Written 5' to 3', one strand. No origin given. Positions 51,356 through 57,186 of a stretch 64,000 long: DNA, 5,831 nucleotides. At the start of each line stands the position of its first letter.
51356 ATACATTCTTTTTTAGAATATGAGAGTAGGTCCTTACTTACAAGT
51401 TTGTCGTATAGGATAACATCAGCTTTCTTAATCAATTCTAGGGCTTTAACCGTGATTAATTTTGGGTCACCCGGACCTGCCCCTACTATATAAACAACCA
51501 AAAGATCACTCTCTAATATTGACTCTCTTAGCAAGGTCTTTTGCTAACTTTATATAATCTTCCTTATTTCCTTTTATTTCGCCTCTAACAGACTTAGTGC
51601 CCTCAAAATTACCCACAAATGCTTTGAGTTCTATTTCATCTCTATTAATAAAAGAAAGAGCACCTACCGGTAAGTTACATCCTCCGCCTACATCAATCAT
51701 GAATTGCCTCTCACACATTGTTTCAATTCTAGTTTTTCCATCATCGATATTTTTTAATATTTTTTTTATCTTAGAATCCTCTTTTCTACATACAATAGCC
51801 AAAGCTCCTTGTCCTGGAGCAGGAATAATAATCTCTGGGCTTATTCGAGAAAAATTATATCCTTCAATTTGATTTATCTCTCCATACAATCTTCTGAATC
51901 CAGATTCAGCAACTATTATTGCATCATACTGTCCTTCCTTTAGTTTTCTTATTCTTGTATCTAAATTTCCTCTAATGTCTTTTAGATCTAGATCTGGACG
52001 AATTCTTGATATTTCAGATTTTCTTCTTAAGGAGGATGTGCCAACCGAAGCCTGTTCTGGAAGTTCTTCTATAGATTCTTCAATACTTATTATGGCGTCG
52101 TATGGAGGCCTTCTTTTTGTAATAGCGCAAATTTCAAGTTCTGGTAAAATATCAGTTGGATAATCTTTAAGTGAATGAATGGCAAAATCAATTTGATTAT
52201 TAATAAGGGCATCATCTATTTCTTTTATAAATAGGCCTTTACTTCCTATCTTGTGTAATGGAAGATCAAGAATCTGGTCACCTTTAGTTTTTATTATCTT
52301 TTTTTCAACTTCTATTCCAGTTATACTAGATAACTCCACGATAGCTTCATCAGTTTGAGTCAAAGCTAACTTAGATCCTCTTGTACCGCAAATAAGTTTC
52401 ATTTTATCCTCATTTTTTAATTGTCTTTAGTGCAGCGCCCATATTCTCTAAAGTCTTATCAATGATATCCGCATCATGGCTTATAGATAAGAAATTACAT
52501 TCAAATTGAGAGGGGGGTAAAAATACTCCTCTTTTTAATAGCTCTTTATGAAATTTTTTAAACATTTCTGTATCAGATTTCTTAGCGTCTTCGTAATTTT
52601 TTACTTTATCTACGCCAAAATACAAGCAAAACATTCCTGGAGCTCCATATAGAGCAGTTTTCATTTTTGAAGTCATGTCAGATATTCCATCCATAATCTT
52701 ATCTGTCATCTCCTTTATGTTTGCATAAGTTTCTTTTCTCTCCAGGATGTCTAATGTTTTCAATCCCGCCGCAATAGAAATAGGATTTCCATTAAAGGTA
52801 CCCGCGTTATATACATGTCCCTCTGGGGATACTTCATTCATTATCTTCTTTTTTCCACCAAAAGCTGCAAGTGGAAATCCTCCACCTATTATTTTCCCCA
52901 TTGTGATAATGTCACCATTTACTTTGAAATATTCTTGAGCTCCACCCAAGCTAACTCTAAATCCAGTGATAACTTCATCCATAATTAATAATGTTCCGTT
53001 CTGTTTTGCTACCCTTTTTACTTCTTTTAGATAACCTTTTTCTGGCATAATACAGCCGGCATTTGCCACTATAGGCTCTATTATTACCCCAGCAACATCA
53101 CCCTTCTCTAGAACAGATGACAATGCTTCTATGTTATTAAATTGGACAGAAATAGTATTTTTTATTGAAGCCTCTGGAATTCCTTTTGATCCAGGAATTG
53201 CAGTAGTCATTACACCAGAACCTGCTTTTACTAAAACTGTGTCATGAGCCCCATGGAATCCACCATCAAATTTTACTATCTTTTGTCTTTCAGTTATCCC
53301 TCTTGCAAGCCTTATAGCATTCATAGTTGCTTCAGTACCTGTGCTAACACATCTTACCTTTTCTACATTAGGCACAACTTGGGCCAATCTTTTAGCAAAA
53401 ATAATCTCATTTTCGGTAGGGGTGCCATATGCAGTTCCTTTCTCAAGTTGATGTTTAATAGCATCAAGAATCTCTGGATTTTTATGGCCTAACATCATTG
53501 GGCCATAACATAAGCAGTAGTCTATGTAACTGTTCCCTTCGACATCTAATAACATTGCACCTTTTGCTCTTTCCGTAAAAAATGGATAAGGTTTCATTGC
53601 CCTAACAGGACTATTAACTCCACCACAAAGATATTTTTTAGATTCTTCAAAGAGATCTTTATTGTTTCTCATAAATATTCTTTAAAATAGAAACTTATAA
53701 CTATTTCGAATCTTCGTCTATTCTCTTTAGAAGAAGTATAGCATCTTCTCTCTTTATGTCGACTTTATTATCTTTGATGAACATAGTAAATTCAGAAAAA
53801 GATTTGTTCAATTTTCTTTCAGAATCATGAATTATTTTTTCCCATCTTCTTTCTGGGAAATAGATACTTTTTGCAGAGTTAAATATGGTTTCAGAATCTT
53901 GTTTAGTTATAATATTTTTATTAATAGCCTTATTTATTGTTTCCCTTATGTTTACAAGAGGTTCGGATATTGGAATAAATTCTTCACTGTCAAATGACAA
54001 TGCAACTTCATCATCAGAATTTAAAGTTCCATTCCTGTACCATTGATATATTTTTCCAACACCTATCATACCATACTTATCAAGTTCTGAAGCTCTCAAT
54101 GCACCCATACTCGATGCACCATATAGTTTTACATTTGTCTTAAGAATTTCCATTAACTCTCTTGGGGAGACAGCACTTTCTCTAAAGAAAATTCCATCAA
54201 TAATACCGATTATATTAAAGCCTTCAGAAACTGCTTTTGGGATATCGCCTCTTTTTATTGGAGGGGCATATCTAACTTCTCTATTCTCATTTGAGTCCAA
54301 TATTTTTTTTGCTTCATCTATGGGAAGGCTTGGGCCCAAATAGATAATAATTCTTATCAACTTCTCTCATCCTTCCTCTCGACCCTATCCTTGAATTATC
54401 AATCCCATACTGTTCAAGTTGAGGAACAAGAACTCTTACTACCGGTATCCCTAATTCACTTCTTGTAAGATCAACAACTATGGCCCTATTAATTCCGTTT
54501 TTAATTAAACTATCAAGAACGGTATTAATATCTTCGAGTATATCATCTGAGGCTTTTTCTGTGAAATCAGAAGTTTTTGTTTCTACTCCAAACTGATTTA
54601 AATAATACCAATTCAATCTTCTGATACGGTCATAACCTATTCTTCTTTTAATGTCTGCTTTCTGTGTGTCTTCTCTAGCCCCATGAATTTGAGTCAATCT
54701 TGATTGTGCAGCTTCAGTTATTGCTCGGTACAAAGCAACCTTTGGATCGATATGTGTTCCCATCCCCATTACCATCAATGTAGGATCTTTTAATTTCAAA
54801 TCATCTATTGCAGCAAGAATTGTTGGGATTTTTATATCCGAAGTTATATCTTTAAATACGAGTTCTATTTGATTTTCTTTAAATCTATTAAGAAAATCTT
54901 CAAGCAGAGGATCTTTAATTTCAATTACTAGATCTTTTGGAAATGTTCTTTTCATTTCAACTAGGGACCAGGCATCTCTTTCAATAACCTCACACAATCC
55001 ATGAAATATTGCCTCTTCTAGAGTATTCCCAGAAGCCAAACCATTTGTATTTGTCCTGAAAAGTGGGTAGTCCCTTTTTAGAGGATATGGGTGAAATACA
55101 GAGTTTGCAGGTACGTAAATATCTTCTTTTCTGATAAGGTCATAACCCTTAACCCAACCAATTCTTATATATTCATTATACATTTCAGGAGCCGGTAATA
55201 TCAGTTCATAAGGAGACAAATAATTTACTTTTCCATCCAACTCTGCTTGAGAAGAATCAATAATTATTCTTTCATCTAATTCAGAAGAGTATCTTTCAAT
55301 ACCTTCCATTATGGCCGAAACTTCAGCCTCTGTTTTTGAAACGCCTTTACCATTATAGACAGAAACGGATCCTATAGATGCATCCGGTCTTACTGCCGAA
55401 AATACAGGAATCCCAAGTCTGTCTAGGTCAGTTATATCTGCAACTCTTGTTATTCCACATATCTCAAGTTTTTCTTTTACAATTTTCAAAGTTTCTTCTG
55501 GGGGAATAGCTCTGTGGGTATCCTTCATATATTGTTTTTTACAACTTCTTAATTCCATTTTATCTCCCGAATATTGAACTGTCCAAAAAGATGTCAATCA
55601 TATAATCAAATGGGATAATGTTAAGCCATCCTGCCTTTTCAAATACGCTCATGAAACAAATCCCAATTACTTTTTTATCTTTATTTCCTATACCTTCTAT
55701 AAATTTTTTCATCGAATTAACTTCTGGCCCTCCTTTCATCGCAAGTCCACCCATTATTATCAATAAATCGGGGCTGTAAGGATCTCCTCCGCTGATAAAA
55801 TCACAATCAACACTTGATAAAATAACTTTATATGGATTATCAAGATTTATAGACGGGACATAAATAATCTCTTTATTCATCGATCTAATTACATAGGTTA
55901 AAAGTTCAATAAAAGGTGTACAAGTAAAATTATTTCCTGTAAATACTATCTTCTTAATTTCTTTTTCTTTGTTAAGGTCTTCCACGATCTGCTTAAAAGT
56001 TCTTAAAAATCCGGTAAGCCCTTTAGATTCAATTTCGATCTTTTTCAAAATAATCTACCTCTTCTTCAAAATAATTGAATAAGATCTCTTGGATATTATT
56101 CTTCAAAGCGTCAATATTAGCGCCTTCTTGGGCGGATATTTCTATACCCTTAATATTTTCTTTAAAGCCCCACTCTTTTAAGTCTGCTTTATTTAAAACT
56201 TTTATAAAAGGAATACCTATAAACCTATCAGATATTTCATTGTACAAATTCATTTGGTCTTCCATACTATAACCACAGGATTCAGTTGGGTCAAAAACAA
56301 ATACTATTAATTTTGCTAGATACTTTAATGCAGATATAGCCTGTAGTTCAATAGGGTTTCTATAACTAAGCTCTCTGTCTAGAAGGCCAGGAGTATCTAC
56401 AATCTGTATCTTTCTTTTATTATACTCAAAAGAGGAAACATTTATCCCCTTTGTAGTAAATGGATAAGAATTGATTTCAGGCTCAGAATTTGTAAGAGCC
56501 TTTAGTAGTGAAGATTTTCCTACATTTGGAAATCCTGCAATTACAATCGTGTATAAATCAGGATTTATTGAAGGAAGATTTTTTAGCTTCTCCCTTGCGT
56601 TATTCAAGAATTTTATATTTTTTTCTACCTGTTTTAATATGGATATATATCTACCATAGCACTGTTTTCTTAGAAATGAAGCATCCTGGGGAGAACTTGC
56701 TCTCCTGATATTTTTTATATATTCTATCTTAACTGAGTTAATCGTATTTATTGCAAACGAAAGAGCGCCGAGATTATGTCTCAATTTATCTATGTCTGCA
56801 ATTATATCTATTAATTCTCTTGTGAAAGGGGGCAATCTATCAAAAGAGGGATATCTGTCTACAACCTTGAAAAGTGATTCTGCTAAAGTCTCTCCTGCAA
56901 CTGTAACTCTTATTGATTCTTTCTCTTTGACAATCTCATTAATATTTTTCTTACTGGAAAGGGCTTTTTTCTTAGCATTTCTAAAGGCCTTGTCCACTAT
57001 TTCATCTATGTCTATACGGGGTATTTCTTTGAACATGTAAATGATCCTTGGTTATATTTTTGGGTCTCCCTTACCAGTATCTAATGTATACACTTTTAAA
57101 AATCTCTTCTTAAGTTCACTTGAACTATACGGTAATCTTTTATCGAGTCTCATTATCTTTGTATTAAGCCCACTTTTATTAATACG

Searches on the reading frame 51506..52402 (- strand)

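Call 80: search_protein_families(library=pfam, proteins=[window:51506-52402:-], max_evalue=0.00001)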
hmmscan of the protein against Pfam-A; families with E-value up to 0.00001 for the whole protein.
window:51506-52402:- (298 aa): 2 families
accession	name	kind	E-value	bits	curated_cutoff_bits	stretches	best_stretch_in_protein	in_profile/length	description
PF01379.25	Porphobil_deam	-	9.9e-73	244.5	22.1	1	4-213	2-206/207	Porphobilinogen deaminase, dipyromethane cofactor binding domain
PF03900.20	Porphobil_deamC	-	9e-14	52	26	1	227-293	3-71/74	Porphobilinogen deaminase, C-terminal domain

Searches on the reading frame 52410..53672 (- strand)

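Call 44: search_protein_families(library=pfam, proteins=[window:52410-53672:-], max_evalue=0.000001)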
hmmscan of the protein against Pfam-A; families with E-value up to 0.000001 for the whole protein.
window:52410-53672:- (420 aa): 1 family
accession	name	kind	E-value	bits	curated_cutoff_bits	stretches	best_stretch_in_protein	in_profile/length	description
PF00202.27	Aminotran_3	-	7.5e-72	242.7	30.5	1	27-385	7-371/403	Aminotransferase class-III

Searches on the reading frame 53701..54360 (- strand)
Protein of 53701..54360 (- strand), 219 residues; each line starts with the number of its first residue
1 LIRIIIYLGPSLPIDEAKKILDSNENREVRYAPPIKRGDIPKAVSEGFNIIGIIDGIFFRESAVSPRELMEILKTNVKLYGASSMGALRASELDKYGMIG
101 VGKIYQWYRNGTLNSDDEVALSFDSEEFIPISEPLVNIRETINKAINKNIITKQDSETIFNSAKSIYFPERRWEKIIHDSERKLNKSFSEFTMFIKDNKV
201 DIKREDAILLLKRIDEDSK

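Call 80: search_protein_families(library=pfam, proteins=[window:53701-54360:-], max_evalue=0.00001)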
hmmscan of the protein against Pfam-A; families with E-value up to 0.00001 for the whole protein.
window:53701-54360:- (219 aa): 1 family
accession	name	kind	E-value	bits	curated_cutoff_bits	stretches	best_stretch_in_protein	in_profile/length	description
PF07812.18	TfuA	-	4.2e-44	149.6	30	1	55-171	1-118/119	TfuA-like protein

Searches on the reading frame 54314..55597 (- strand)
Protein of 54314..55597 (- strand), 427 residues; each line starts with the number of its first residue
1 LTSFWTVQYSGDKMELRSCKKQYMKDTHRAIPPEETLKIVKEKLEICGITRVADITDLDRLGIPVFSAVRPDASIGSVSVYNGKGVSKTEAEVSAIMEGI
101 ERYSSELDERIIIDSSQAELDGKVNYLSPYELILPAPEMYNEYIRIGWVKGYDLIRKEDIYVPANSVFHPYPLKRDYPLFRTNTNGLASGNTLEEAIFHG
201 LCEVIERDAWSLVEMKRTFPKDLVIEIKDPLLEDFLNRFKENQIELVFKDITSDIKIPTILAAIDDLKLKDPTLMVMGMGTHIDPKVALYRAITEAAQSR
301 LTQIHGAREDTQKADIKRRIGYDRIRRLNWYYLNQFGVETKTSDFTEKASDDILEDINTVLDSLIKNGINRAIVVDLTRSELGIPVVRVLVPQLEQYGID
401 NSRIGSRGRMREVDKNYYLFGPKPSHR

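Call 81: search_protein_families(library=pfam, proteins=[window:54314-55597:-], max_evalue=0.00001)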
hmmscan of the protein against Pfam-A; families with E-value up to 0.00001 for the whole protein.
window:54314-55597:- (427 aa): 1 family
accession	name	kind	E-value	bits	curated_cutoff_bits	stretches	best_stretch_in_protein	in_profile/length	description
PF02624.21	YcaO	-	1e-95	321.2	25.7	1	82-395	1-325/325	YcaO cyclodehydratase, ATP-ad Mg2+-binding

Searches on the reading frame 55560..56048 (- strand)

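Call 81: search_protein_families(library=pfam, proteins=[window:55560-56048:-], max_evalue=0.00001)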
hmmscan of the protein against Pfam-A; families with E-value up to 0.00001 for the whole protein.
window:55560-56048:- (162 aa): 1 family
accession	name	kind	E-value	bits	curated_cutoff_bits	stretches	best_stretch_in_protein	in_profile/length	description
PF09897.14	DUF2124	-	1.7e-38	132.2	27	1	9-155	1-140/141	Uncharacterized protein conserved in archaea (DUF2124)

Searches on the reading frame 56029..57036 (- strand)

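Call 81: search_protein_families(library=pfam, proteins=[window:56029-57036:-], max_evalue=0.00001)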
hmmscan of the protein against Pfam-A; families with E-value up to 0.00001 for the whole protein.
window:56029-57036:- (335 aa): 4 families
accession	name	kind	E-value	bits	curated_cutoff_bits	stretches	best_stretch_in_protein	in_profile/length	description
PF17835.6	NOG1_N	-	5.4e-32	111.5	22.9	1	9-157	9-159/160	NOG1 N-terminal helical domain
PF06858.20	NOG1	-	8e-24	83.6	27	1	229-285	2-58/58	Nucleolar GTP-binding protein 1 (NOG1)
PF01926.29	MMR_HSR1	-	3.4e-22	79.1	21.9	1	163-283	1-113/113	50S ribosome-binding GTPase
PF02421.24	FeoB_N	-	2.6e-12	47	27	1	163-287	2-118/156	Ferrous iron transport protein B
